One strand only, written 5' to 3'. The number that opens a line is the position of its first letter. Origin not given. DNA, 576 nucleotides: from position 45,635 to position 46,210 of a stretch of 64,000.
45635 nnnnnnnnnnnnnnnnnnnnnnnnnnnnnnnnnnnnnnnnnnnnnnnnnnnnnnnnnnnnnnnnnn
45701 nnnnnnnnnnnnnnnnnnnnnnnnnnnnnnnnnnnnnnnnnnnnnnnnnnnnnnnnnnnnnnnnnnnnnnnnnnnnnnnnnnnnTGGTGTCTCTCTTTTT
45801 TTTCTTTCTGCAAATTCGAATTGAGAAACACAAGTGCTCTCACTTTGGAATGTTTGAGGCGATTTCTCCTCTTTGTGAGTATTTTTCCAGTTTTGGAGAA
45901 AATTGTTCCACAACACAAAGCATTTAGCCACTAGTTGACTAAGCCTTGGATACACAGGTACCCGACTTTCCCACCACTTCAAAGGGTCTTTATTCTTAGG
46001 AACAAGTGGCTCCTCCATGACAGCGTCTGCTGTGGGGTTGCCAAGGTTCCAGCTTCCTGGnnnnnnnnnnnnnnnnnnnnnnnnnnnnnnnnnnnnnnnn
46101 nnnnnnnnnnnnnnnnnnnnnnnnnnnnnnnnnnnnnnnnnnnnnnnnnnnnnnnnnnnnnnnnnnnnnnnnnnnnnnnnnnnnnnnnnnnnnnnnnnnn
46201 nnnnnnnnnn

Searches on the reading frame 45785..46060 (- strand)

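Call 55: search_protein_families(library=pfam, proteins=[window:45785-46060:-], max_evalue=0.01)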
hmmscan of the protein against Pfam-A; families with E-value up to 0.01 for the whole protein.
window:45785-46060:- (92 aa): 1 family
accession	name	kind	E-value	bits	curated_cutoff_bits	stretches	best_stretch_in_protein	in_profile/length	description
PF05699.19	Dimer_Tnp_hAT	-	0.00018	21.6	21.4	1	12-45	3-39/84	hAT family C-terminal dimerisation region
